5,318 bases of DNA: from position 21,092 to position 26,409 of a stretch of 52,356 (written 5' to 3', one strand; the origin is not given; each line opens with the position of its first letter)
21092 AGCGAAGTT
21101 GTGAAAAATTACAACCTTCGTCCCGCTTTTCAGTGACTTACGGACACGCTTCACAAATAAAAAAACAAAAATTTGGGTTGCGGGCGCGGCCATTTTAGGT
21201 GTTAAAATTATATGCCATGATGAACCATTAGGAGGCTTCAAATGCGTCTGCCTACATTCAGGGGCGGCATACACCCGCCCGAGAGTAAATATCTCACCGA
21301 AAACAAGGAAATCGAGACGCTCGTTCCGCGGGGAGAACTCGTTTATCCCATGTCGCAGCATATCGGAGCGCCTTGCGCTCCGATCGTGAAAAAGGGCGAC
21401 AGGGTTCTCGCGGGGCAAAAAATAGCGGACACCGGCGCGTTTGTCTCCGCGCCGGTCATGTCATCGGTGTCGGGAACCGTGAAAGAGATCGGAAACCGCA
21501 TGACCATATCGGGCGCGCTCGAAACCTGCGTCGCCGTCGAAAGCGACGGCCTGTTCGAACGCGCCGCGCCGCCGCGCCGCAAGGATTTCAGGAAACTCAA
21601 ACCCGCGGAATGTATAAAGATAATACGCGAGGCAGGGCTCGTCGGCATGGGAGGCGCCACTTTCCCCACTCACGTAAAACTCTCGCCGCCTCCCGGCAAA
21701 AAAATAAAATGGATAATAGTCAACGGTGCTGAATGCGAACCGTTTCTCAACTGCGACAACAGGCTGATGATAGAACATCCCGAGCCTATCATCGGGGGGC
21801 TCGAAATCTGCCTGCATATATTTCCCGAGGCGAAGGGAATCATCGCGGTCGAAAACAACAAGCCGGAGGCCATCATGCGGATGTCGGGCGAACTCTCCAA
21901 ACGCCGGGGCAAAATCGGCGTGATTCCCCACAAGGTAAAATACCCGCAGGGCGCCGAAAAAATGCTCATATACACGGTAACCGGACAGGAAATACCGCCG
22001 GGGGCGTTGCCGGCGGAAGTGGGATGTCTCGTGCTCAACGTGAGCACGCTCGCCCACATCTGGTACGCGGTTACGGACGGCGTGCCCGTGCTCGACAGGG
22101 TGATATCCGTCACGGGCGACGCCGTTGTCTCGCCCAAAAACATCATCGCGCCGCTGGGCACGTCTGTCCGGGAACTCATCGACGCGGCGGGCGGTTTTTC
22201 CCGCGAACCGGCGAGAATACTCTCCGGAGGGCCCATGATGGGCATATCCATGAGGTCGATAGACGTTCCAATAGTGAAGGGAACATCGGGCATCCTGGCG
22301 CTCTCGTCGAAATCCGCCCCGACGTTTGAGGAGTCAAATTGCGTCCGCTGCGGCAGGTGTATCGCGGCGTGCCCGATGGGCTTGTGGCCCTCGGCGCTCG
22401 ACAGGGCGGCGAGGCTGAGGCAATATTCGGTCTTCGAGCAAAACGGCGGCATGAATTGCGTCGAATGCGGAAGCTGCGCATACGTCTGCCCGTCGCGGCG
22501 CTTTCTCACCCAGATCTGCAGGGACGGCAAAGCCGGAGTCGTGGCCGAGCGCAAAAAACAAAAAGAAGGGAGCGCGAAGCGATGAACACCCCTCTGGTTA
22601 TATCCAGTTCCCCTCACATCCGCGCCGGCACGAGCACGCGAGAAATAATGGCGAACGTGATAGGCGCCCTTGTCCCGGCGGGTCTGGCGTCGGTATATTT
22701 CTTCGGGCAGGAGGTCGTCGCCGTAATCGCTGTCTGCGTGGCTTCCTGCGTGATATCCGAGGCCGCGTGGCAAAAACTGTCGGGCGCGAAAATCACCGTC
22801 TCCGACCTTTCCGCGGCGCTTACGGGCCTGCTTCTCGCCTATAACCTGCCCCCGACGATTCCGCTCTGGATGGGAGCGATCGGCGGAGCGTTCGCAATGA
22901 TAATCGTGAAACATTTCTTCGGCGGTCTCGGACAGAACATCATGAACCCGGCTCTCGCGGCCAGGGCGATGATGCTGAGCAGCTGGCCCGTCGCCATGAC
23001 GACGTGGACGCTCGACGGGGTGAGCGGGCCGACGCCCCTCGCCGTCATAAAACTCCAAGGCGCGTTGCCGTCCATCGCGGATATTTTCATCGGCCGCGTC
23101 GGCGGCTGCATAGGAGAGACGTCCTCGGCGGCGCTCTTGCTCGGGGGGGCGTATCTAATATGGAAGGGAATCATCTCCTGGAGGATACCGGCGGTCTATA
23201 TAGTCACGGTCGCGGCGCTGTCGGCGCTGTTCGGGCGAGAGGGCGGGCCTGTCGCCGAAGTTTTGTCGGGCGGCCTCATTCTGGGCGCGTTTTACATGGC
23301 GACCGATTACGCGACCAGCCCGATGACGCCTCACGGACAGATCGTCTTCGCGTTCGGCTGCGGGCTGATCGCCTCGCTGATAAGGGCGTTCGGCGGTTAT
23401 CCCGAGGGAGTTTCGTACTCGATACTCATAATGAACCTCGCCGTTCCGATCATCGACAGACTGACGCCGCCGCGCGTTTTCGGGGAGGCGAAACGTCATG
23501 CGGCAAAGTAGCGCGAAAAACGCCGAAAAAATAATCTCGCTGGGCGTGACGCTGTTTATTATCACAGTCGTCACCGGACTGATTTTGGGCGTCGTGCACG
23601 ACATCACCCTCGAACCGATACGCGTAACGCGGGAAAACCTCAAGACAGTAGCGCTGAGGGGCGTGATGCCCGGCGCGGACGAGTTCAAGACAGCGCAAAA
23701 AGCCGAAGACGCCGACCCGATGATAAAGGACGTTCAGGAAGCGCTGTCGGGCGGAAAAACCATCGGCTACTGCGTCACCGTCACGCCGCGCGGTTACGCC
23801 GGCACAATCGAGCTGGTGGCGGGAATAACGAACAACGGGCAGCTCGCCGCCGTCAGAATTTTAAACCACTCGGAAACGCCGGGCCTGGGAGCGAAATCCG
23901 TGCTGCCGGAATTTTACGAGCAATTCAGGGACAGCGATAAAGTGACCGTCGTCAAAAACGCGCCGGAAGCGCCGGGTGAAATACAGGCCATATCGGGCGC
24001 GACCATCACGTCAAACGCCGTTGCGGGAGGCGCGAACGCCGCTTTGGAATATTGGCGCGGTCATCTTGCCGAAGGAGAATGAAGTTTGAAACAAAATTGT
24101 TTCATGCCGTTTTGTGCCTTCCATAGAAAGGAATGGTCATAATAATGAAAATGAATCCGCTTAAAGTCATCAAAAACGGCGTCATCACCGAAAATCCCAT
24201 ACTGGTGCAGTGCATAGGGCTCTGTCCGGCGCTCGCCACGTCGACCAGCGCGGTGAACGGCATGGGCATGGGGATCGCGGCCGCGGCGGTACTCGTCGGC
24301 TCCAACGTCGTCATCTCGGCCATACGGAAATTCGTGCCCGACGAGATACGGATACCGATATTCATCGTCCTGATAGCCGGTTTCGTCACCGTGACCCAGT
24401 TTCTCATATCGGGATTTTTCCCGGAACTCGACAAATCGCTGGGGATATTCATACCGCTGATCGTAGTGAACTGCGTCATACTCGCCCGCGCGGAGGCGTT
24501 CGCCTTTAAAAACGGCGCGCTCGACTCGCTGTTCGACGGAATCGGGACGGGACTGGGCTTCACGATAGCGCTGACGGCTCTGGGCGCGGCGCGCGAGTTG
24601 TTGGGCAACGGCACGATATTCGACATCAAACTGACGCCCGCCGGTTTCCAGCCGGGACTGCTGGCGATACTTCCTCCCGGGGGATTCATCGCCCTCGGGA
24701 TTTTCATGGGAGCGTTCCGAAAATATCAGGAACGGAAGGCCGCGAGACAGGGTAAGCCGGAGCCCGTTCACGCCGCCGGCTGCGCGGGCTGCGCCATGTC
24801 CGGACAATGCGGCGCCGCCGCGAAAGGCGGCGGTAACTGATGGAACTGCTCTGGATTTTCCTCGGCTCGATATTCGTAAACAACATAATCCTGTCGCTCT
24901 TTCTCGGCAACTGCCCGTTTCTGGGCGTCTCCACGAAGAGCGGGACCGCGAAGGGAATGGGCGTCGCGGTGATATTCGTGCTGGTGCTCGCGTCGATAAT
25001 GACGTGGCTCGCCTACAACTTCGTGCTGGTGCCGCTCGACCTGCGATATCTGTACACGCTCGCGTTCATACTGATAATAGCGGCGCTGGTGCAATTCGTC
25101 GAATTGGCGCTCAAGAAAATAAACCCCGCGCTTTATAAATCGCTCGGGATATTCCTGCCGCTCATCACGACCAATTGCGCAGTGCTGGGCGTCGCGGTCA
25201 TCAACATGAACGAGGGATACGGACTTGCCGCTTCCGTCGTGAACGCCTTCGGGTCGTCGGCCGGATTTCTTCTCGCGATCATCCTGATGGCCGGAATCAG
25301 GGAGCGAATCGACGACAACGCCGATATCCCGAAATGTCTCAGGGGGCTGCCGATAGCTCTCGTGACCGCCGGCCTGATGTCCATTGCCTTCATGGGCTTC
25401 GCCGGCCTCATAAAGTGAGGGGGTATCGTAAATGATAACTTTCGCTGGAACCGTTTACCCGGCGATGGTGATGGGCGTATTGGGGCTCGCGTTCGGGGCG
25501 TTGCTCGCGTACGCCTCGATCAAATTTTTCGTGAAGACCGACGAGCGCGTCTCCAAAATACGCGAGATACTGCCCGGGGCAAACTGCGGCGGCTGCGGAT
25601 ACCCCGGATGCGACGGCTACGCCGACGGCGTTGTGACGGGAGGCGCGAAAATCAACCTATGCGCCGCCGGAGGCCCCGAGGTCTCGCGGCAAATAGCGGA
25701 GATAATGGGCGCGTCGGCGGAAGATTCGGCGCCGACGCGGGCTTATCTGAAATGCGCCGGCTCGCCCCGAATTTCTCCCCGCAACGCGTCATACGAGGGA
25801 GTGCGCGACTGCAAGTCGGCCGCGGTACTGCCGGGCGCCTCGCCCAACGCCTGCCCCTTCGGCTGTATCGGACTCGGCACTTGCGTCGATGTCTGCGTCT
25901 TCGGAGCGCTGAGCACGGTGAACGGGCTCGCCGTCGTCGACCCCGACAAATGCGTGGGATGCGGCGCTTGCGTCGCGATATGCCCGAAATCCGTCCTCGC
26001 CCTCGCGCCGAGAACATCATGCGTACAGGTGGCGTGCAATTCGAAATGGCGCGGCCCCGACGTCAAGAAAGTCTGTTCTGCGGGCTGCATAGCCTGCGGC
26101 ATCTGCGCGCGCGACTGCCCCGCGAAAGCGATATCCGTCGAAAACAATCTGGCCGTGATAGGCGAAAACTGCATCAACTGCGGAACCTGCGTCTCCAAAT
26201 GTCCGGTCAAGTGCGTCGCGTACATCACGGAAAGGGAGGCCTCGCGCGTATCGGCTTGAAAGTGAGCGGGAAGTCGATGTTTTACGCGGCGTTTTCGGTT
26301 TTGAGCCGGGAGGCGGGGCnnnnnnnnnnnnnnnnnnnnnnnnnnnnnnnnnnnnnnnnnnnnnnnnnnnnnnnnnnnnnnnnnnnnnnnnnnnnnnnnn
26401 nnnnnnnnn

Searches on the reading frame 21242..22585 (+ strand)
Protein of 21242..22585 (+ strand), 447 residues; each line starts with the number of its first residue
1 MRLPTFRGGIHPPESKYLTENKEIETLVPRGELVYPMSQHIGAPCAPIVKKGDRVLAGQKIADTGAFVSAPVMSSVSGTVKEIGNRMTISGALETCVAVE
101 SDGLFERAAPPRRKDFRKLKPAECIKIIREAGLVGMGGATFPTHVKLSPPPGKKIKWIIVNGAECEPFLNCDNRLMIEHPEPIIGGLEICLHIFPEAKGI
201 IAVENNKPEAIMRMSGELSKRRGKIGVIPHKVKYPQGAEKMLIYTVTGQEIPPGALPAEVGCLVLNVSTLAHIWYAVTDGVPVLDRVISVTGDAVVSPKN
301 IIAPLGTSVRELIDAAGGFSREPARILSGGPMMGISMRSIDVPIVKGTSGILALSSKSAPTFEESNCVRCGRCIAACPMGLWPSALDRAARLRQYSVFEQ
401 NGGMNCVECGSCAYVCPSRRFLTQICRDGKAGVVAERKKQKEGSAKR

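Call 17: search_protein_families(library=pfam, proteins=[window:21242-22585:+], max_evalue=0.001)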
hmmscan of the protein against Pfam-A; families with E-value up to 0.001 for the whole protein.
window:21242-22585:+ (447 aa): 18 families
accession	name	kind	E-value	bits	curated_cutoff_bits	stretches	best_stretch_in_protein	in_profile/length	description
PF01512.22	Complex1_51K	-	1.3e-50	171.7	31.2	1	128-273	1-148/150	Nuo51 FMN-binding domain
PF13375.12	RnfC_N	-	2.2e-36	124.4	25.6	1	5-103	2-100/101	RnfC Barrel sandwich hybrid domain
PF10531.15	SLBB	-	9e-12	45.1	27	1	287-335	1-54/55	SLBB domain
PF13237.11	Fer4_10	-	5.1e-09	36.4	25.5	1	362-417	4-53/53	4Fe-4S dicluster domain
PF12837.12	Fer4_6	-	1.1e-08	35.1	25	1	360-382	2-24/24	4Fe-4S binding domain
PF13187.11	Fer4_9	-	2.2e-08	34.4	27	1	366-419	1-50/52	4Fe-4S dicluster domain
PF12838.12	Fer4_7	-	3.8e-08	34.1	27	2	366-418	1-50/52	4Fe-4S dicluster domain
PF00037.32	Fer4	-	1.7e-07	31.2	21.1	1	361-380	2-21/24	4Fe-4S binding domain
PF12797.12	Fer4_2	-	2.2e-07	30.8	24.5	1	360-378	3-21/22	4Fe-4S binding domain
PF13484.11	Fer4_16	-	1.3e-05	26.3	30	0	366-381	1-16/66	4Fe-4S double cluster binding domain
PF17179.9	Fer4_22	-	1.4e-05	26.3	27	0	359-380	73-94/95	4Fe-4S dicluster domain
PF14697.11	Fer4_21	-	2.9e-05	24.5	35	1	363-418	4-53/59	4Fe-4S dicluster domain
PF12800.12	Fer4_4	-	5e-05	23.7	24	0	365-380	2-17/17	4Fe-4S binding domain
PF13183.11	Fer4_8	-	0.00011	23.1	27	1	365-418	3-66/68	4Fe-4S dicluster domain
PF25160.1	LdpA_Fe-S-bd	-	0.00011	22.3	27.6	0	363-381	24-42/49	LdpA Fe-S cluster-binding domain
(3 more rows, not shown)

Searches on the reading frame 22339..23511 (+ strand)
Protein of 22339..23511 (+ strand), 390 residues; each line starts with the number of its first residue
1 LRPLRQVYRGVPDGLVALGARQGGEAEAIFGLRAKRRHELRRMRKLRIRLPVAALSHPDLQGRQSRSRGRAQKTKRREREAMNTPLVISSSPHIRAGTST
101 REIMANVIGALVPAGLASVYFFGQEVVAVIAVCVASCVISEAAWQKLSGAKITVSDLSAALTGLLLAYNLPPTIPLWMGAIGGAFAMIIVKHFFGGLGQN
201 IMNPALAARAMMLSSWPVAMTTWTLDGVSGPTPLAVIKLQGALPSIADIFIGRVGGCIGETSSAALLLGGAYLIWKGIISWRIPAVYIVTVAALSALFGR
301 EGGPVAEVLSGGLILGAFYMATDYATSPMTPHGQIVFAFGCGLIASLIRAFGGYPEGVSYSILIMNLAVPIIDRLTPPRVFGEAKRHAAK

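Call 18: search_protein_families(library=pfam, proteins=[window:22339-23511:+], max_evalue=0.001)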
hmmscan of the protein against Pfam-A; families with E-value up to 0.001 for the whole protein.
window:22339-23511:+ (390 aa): 1 family
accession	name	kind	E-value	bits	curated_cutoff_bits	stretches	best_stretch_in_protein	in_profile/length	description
PF03116.20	NQR2_RnfD_RnfE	-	4.6e-116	387.8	27.7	1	88-382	2-296/296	NQR2, RnfD, RnfE family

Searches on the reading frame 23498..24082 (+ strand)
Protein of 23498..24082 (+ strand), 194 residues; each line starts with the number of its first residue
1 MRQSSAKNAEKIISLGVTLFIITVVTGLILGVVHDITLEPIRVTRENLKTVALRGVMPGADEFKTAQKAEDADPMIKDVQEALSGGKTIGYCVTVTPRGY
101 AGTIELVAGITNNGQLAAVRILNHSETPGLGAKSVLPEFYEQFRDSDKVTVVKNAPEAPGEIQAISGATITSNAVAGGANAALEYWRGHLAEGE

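Call 18: search_protein_families(library=pfam, proteins=[window:23498-24082:+], max_evalue=0.001)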
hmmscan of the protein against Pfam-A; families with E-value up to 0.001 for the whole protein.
window:23498-24082:+ (194 aa): 1 family
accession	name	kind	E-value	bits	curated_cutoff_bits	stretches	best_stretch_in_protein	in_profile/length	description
PF04205.19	FMN_bind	-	1.4e-19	71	22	1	99-184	1-77/77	FMN-binding domain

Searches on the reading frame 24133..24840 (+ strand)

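Call 18: search_protein_families(library=pfam, proteins=[window:24133-24840:+], max_evalue=0.001)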
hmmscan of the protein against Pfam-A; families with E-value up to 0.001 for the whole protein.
window:24133-24840:+ (235 aa): 1 family
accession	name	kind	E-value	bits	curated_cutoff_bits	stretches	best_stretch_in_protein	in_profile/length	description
PF02508.19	Rnf-Nqr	-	5.4e-62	209.3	23.8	1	11-191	3-173/174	Rnf-Nqr subunit, membrane protein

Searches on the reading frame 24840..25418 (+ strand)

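Call 18: search_protein_families(library=pfam, proteins=[window:24840-25418:+], max_evalue=0.001)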
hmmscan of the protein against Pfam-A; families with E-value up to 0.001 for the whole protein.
window:24840-25418:+ (192 aa): 1 family
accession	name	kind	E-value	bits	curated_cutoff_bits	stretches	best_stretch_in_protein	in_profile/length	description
PF02508.19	Rnf-Nqr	-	2.3e-59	200.8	23.8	1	4-191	2-174/174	Rnf-Nqr subunit, membrane protein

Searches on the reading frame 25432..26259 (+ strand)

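Call 18: search_protein_families(library=pfam, proteins=[window:25432-26259:+], max_evalue=0.001)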
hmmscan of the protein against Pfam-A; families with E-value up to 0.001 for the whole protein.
window:25432-26259:+ (275 aa): 11 families
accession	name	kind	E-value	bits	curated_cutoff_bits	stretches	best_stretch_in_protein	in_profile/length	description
PF00037.32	Fer4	-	6.2e-14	51.6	21.1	1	168-186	2-20/24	4Fe-4S binding domain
PF04060.18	FeS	-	1.3e-12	47.6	23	1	47-77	1-31/33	Putative Fe-S cluster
PF12838.12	Fer4_7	-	1e-10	42.4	27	2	145-187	2-51/52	4Fe-4S dicluster domain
PF14697.11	Fer4_21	-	3.1e-10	40.4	35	3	216-262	5-57/59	4Fe-4S dicluster domain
PF13187.11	Fer4_9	-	5.6e-10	39.5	27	2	219-261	2-51/52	4Fe-4S dicluster domain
PF13237.11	Fer4_10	-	2.1e-09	37.6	25.5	3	217-258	7-53/53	4Fe-4S dicluster domain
PF12837.12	Fer4_6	-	8.1e-09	35.5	25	1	167-188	2-23/24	4Fe-4S binding domain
PF12797.12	Fer4_2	-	2.5e-07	30.6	24.5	1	168-185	4-21/22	4Fe-4S binding domain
PF12800.12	Fer4_4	-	1.9e-06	28.2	24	1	171-186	1-16/17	4Fe-4S binding domain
PF13484.11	Fer4_16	-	3.9e-05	24.8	30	0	219-237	2-20/66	4Fe-4S double cluster binding domain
PF25160.1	LdpA_Fe-S-bd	-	0.00019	21.6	27.6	1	141-188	1-42/49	LdpA Fe-S cluster-binding domain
